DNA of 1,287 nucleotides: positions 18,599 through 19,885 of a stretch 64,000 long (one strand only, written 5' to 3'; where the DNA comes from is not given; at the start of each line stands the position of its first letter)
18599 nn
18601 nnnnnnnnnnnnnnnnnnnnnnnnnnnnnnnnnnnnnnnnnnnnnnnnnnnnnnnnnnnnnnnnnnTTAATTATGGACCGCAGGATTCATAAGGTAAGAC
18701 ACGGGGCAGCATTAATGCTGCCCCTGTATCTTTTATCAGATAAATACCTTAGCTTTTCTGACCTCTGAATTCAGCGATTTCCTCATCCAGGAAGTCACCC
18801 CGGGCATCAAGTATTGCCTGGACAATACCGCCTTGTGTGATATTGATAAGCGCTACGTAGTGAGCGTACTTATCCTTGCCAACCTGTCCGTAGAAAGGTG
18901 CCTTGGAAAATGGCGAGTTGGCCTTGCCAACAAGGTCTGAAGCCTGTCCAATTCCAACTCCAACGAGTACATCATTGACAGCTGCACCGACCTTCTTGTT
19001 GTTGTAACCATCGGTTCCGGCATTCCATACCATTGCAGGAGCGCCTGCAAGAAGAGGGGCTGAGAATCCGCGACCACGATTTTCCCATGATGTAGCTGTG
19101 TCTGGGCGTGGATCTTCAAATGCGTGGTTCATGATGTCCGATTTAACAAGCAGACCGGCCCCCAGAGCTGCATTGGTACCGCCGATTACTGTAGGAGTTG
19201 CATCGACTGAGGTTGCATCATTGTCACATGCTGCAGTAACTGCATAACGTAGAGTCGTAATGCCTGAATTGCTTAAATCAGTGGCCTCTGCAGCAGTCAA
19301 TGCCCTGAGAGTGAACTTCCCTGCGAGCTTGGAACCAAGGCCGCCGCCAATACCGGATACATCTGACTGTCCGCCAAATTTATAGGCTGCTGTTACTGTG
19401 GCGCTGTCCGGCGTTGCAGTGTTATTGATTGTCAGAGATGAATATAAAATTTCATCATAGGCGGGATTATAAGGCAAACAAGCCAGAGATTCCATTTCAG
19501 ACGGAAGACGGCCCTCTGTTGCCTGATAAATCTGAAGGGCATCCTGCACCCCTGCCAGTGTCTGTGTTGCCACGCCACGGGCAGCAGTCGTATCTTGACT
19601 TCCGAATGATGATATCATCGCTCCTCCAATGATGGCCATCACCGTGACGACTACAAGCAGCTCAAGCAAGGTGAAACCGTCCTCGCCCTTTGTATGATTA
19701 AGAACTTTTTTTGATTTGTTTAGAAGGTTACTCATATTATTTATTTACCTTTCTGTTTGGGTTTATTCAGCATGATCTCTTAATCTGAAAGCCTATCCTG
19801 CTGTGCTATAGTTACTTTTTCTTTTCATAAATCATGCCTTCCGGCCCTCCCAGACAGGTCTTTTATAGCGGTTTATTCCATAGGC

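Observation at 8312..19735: Hybrid T2SS / type IV pilus cluster encoding both a GspE-type and a PilT-type ATPase, with unusually long pilins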

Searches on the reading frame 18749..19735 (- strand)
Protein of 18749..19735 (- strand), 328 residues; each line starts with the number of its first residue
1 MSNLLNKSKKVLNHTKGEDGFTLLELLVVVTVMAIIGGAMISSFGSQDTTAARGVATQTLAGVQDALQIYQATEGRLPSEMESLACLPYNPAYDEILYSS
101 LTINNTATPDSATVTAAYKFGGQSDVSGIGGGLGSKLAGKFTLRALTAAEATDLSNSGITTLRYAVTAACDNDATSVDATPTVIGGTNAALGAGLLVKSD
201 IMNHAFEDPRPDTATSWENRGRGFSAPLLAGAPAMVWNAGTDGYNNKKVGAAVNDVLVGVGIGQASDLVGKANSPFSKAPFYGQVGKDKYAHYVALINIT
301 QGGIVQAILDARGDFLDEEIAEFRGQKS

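Call 4: search_protein_families(library=pfam, proteins=[window:18749-19735:-], max_evalue=0.01)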
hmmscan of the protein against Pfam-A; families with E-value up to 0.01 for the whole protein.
window:18749-19735:- (328 aa): 1 family
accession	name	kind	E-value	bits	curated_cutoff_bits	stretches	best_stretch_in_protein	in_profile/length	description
PF07963.17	N_methyl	-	5.5e-06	26.2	21.2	1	18-40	4-26/27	Prokaryotic N-terminal methylation motif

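Call 5: search_protein_families(library=ncbifam, proteins=[window:18749-19735:-], max_evalue=0.01)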
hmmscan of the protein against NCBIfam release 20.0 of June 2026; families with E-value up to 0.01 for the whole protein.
window:18749-19735:- (328 aa): 6 families
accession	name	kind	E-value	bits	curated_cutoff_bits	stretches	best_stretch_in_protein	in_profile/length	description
TIGR01710.1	typeII_sec_gspG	equivalog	3.8e-10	39.9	88.85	1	20-93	2-75/134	type II secretion system major pseudopilin GspG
TIGR01708.2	typeII_sec_gspH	equivalog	4e-06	26.9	80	1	19-70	2-50/169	type II secretion system minor pseudopilin GspH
TIGR02532.1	IV_pilin_GFxxxE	domain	5.4e-05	22.9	16.3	1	20-39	3-22/24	prepilin-type N-terminal cleavage/methylation domain-containing protein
NF007862.0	PRK10574.1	equivalog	0.00033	20.8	138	1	18-70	4-56/145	prepilin peptidase-dependent pilin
TIGR01707.1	gspI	equivalog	0.0023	18.4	44.35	1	20-74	1-54/101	type II secretion system minor pseudopilin GspI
NF040999.1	pilin_ComGC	equivalog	0.0094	16.1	75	0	19-78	2-61/84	competence type IV pilus major pilin ComGC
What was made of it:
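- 18749..19735 (-): Putative major pilin, 328 aa: 20-residue leader, cleavage site G|FTLLE, alpha1 helix 23-74, and a beta-rich head of about 250 residues. N_methyl and TIGR02532 hits (calls 4, 5).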

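Call 20: list_cluster_members(proteins=[window:18749-19735:-, window:17935-18666:-, window:15192-16901:-, window:14575-15195:-, window:13455-14573:-, window:11803-13458:-, window:10589-11806:-, window:8312-10027:-, window:7831-8301:-, window:42985-46113:-])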
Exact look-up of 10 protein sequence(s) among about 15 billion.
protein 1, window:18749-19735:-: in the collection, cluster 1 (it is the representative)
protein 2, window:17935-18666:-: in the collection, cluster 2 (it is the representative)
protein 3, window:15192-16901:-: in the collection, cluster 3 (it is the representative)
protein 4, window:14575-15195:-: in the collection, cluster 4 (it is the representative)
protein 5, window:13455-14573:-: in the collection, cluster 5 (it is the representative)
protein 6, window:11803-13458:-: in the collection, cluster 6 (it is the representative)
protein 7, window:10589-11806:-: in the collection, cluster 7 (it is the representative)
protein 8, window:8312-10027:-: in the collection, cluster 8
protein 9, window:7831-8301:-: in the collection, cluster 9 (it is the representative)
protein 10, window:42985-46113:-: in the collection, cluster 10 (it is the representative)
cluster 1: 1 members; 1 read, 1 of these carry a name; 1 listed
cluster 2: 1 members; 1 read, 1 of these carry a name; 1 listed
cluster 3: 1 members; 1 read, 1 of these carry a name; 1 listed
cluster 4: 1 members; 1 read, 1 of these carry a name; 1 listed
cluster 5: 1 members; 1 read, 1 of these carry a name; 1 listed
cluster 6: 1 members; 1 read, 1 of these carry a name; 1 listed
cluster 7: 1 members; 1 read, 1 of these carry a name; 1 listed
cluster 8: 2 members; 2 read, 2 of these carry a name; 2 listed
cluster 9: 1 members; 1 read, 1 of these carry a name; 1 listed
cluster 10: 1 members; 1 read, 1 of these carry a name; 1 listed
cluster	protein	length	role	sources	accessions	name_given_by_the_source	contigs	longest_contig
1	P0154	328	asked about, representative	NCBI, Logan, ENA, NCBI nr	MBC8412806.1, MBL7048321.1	MAG: prepilin-type N-terminal cleavage/methylation domain-containing protein [Nitrospira ... | prepilin-type N-terminal cleavage/methylation domain-containing protein [bacterium]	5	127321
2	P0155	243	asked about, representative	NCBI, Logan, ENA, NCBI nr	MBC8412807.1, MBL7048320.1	MAG: prepilin-type N-terminal cleavage/methylation domain-containing protein [Nitrospira ... | prepilin-type N-terminal cleavage/methylation domain-containing protein [bacterium]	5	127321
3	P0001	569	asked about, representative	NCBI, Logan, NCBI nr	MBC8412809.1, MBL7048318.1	MAG: hypothetical protein ISR96_02145 [Nitrospira sp.] | hypothetical protein [bacterium]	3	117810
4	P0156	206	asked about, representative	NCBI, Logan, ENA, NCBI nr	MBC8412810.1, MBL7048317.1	MAG: hypothetical protein ISR96_02140 [Nitrospira sp.] | hypothetical protein [bacterium]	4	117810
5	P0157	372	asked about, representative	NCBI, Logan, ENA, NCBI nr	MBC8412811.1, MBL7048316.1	MAG: PilT/PilU family type 4a pilus ATPase [Nitrospira sp.] | PilT/PilU family type 4a pilus ATPase [bacterium]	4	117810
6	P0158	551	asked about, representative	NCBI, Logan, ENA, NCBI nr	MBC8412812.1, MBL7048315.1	MAG: type II/IV secretion system protein [Nitrospira sp.] | type II/IV secretion system protein [bacterium]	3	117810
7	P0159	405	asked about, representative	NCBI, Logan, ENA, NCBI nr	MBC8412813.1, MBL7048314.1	MAG: type II secretion system F family protein [Nitrospira sp.] | type II secretion system F family protein [bacterium]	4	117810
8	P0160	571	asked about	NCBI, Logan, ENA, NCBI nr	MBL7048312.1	MAG: hypothetical protein ISR96_02115 [Nitrospira sp.] | hypothetical protein [Nitrospira sp.]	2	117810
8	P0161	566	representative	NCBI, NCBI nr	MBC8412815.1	hypothetical protein H8E50_03980 [bacterium] | hypothetical protein [bacterium]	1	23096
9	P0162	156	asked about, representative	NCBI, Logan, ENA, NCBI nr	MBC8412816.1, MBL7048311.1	MAG: sel1 repeat family protein [Nitrospira sp.] | sel1 repeat family protein [bacterium]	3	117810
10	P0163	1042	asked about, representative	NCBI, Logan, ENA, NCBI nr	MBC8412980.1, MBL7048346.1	MAG: transcription-repair coupling factor [Nitrospira sp.] | transcription-repair coupling factor [bacterium]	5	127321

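Call 23: find_homologous_proteins(query=window:18749-19735:-, max_evalue=0.001)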
Query window:18749-19735:- (328 aa): 182 proteins with E <= 0.001 among 8000 candidates; the best 120 are listed.
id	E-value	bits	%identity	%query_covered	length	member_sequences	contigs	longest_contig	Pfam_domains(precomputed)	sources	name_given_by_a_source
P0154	3.4e-209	711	100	100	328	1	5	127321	PF07963.18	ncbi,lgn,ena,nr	ncbi:MAG: prepilin-type N-terminal cleavage/methylation domain-containing protein [Nitrospira sp.]|n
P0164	1.5e-132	459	66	94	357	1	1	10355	PF07963.18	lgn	-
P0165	4.7e-114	399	58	100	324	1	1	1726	PF07963.18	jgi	jgi:prepilin-type N-terminal cleavage/methylation domain-containing protein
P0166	9.8e-112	391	60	98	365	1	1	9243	PF07963.18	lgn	-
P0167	1.2e-111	391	59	97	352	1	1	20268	PF07963.18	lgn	-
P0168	2.0e-110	387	59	100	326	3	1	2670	PF07963.18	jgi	jgi:prepilin-type N-terminal cleavage/methylation domain-containing protein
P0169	2.2e-110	387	59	97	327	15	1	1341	PF07963.18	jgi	jgi:prepilin-type N-terminal cleavage/methylation domain-containing protein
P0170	4.0e-110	386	57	100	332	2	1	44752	PF07963.18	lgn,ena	-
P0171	5.5e-110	385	58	100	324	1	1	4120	PF07963.18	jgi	jgi:prepilin-type N-terminal cleavage/methylation domain-containing protein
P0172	1.9e-108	380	56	100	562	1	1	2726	PF07963.18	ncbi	-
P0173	1.2e-105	371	56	100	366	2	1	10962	PF07963.18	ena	-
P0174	3.1e-105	370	58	95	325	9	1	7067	PF07963.18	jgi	jgi:prepilin-type N-terminal cleavage/methylation domain-containing protein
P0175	8.1e-105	368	55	97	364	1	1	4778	PF07963.18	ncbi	-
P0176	8.7e-105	368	55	100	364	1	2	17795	PF07963.18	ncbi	-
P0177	8.9e-104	365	55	99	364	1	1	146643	PF07963.18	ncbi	-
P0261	9.3e-56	207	43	94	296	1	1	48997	PF07963.18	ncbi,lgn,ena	-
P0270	1.1e-49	187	41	94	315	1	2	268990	-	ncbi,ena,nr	ncbi:MAG: prepilin-type N-terminal cleavage/methylation domain-containing protein [Lentisphaeria bac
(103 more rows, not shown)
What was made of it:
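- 18749..19735 (-): The family has at least 182 clusters of 295-395 aa (call 23).
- On Type IVa pilus: The family spans 295-395 aa (call 23).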

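Call 31: predict_structure(alignment_id=A2)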
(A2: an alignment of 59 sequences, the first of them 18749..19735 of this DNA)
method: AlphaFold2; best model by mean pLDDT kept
length: 328 residues; sequences in the alignment: 59
mean_pLDDT: 90.9   pTM: 0.84
mean pLDDT of the five models: 90.9, 90.7, 88.7, 86.2, 85.4
residues with pLDDT >= 90: 245; 70-90: 64; 50-70: 16; < 50: 3
segments of 3 or more residues with pLDDT < 50: 1-3
pLDDT, mean of each block of 10 residues (from residue 1): 52 58 89 91 81 88 95 96 96 88 94 96 95 96 97 97 97 93 90 93 95 94 95 97 96 98 95 92 90 98 96 87 78
secondary structure, 60 per line:
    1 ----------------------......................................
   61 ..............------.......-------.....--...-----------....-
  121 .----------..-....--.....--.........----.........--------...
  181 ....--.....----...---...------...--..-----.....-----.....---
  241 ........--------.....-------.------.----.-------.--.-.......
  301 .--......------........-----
elements in order: H23-74 E81-87 H95-99 E102-104 E116-119 H135-138 E141-145 H148-156 E161-166 E178-184 E187-191 E211-213 E223-227 E233-237 H241-248 E257-261 E294-298 E304-309 H316-323
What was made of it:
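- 18749..19735 (-): AF2 pLDDT 90.9, pTM 0.84 (call 31).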

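Call 34: fold_search(model_id=the predicted structure, library=pdb)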
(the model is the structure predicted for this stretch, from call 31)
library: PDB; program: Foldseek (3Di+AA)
matches with E <= 10: 49; with E <= 0.001: 0
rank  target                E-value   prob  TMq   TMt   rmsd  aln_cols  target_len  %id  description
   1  5h3s_A                2.0e+00  0.03  0.11  0.06   9.8        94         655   15  apo form of GEMIN5-WD (released 2016-12-28)
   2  5h3t_B                2.6e+00  0.03  0.11  0.06   9.9        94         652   15  m7G cap bound to GEMIN5-WD (released 2016-12-28)
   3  5tee                  2.6e+00  0.02  0.11  0.06  12.3        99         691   14  Crystal structure of Gemin5 WD40 repeats in apo form (released 2016-10-19)
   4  5h1m                  2.9e+00  0.03  0.11  0.06   9.9        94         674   15  Crystal structure of WD40 repeat domains of Gemin5 in complex with M7G (released 2016-11-23)
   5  5tha                  3.3e+00  0.02  0.10  0.06  12.4        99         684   14  Gemin5 WD40 repeats in complex with a guanosyl moiety (released 2016-10-19)
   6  5h1j                  3.3e+00  0.02  0.11  0.06  12.3        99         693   14  Crystal structure of WD40 repeat domains of Gemin5 (released 2016-11-23)
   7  3sze                  3.6e+00  0.01  0.08  0.04  14.2       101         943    8  Crystal structure of the passenger domain of the E. coli autotransporter EspP (released 2011-10-12)
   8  5tef                  3.8e+00  0.02  0.10  0.06  12.3        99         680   14  Crystal structure of Gemin5 WD40 repeats in complex with m7GpppG (released 2016-10-19)
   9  1zhm                  3.8e+00  0.01  0.08  0.10  12.4        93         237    9  Crystal Structure of the Catalytic Domain of the Coagulation Factor XIa in Complex with Benzamidine (S434A-T475A-K437 Mu (released 2005-09-20)
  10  5h3t_D                4.0e+00  0.02  0.11  0.06   9.9        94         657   15  m7G cap bound to GEMIN5-WD (released 2016-12-28)
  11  1zjd_A                4.6e+00  0.01  0.08  0.10  12.2        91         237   10  Crystal Structure of the Catalytic Domain of Coagulation Factor XI in Complex with Kunitz Protease Inhibitor Domain of (released 2005-08-09)
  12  9g5y_A                4.9e+00  0.01  0.11  0.08  11.0       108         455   12  The structure of Aspergillus fumigatus UDP-GlcNAc pyrophosphorylase in complex with a fragment (released 2025-07-30)
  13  6g9w_B                4.9e+00  0.01  0.10  0.08  11.1       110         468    9  Crystal Structure of Aspergillus fumigatus UDP-N-acetylglucosamine pyrophosphorylase in complex with UTP (released 2019-04-24)
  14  3umn_A                4.9e+00  0.00  0.05  0.10  17.8       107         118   15  Crystal Structure of Lamin-B1 (released 2011-11-30)
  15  9ek5                  5.2e+00  0.03  0.06  0.10   4.8        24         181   21  TRIM21 PrySpry domain bound to an enhanced PRLX-93936 analog (released 2025-08-27)
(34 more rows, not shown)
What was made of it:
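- Tried and rejected: Foldseek against the PDB found nothing at E<=0.001 (call 34), so the head fold stays unclassified.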

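Call 68: search_solved_structures(query=A2, max_evalue=1)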
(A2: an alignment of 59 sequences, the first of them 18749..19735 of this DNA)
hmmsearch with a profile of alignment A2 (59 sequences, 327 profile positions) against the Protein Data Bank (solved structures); distinct sequences matched with E-value up to 1: 25.
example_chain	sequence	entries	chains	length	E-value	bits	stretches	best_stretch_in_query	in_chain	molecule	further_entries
9egp_A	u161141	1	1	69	7.4e-09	38.5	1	4-69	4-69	Geopilin domain 1 protein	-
7tgg_A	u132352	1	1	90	3.9e-08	36.1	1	5-68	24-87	Geopilin domain 1 protein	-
5wda_A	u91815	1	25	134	2.3e-07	33.6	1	11-81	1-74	General secretion pathway protein G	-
2m7g_A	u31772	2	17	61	3.1e-06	29.8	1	11-68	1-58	Geopilin domain 1 protein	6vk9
6xxd_A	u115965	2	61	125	8.8e-06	28.4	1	11-94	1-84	PilA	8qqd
9laa_A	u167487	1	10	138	4.1e-05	26.2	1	3-55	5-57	Type IV pilin protein PilA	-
2hi2_A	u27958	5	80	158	0.00011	24.7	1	11-76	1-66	Fimbrial protein | PilA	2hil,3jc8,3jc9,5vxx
1ay2_A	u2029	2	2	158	0.00012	24.6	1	11-82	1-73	TYPE 4 PILIN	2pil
5kua_A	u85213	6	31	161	0.00016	24.2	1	11-104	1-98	pilin | Neisseria meningitidis PilE variant SB-GATDH | Neisseria meningitidis PilE, SB-DATDH variant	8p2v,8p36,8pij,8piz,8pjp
6xxe_A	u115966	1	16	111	0.00025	23.6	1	11-106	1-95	Uncharacterized protein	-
8p3b_A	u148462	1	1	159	0.00029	23.4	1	11-87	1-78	Fimbrial protein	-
8qqj_J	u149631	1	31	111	0.00053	22.5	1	11-104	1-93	Type IV narrow pilus major component PilA5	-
8pfb_G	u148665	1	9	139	0.00071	22.1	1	11-98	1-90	Type IV pilin PilE1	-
8tum_e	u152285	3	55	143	0.0012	21.4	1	11-57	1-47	Type IV major pilin protein PilA | Pilin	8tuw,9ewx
8tj2_C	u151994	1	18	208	0.0015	21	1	11-67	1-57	Type IV major pilin protein PilA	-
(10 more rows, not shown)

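Call 69: find_encoding_contigs(protein=P0270, flank=10000, max_places=1)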
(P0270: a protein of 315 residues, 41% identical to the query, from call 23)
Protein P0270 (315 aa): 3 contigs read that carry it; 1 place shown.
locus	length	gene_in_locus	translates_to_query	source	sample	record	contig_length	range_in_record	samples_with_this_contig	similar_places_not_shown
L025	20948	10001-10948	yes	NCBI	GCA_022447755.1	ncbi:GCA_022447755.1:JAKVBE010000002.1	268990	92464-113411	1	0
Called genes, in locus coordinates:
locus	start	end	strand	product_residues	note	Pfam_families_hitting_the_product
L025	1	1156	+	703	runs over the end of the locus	PF00378:ECH_1, PF16113:ECH_2, PF02737:3HCDH_N, PF00725:3HCDH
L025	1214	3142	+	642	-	PF02771:Acyl-CoA_dh_N, PF21343:ACAD9-ACADV_C (faint), PF02770:Acyl-CoA_dh_M, PF11794:HpaB_N (weak), PF00441:Acyl-CoA_dh_1, PF08028:Acyl-CoA_dh_2 (faint)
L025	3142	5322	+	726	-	PF00561:Abhydrolase_1 (weak), PF12146:Hydrolase_4, PF12697:Abhydrolase_6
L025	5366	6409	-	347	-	-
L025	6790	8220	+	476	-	-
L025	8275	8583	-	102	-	PF11950:DUF3467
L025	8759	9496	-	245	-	PF14559:TPR_19 (faint)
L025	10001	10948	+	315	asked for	-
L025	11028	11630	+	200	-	-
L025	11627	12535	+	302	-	-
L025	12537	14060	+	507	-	-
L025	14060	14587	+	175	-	-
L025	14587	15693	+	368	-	PF00437:T2SSE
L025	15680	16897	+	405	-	PF28597:T2SSF_N, PF00482:T2SSF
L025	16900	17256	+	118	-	-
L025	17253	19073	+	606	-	-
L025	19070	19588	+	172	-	-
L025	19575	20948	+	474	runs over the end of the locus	PF00437:T2SSE, PF20720:nSTAND3 (weak)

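Call 70: find_encoding_contigs(protein=P0261, flank=10000, max_places=1)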
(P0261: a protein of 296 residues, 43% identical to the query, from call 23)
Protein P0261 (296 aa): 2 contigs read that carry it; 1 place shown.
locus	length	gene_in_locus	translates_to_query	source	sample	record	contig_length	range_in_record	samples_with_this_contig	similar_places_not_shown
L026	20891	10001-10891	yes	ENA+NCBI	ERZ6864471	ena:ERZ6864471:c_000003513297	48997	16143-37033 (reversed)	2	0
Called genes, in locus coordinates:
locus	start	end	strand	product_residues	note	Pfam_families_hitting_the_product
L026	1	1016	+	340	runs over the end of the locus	PF01297:ZnuA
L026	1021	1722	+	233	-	PF00005:ABC_tran, PF13401:AAA_22 (weak), PF13304:AAA_21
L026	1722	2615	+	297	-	PF01032:FecCD (weak), PF00950:ABC-3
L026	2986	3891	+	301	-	PF00135:COesterase, PF20434:BD-FAE, PF12146:Hydrolase_4 (faint), PF07859:Abhydrolase_3, PF00326:Peptidase_S9 (faint)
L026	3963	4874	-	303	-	PF00248:Aldo_ket_red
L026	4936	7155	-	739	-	PF03971:IDH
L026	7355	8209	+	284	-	PF13606:Ank_3 (faint), PF12796:Ank_2, PF13637:Ank_4, PF13857:Ank_5, PF00023:Ank, PF12796:Ank_2, PF13857:Ank_5 (weak)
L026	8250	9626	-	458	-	PF13360:PQQ_2, PF23727:Beta-prop_FAM234A_B (faint), PF13570:Beta-prop_ACSF4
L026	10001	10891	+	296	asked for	PF07963:N_methyl (faint)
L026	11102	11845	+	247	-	-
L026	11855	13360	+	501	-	-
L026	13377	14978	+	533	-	-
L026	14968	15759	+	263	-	-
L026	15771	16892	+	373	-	PF00437:T2SSE, PF13191:AAA_16 (faint)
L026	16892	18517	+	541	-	PF13191:AAA_16 (faint), PF00437:T2SSE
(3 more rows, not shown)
